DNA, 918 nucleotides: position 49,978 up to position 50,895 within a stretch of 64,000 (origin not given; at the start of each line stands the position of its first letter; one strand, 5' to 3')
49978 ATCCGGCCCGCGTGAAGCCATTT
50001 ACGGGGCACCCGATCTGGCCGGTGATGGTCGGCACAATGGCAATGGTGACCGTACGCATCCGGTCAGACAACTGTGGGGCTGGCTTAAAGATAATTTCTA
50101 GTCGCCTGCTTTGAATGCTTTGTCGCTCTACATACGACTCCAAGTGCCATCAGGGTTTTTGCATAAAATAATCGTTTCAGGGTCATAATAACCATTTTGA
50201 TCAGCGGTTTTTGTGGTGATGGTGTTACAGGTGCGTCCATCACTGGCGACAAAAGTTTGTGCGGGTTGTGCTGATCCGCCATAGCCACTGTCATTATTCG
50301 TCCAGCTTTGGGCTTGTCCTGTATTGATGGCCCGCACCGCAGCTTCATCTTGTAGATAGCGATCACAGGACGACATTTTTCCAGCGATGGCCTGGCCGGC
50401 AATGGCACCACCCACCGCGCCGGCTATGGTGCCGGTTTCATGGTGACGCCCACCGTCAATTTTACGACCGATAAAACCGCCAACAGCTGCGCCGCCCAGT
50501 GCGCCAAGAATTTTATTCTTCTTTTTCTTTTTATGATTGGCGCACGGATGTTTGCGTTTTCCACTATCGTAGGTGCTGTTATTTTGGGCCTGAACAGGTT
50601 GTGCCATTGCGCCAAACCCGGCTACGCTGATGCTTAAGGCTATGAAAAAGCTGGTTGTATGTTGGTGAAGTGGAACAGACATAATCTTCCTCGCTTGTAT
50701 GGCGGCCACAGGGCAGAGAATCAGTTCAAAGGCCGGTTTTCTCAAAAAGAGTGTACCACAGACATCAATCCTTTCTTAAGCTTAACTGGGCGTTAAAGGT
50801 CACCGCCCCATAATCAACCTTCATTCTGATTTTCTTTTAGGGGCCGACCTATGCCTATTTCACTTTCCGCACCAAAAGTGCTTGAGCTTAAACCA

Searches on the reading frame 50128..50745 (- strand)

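Call 67: search_protein_families(library=pfam, proteins=[window:50128-50745:-], max_evalue=0.00001)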
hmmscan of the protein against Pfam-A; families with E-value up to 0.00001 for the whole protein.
window:50128-50745:- (205 aa): 1 family
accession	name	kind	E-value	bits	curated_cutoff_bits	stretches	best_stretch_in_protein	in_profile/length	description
PF05433.20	Rick_17kDa_Anti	-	1.8e-08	34.6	24.2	1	80-120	1-42/43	Glycine zipper 2TM domain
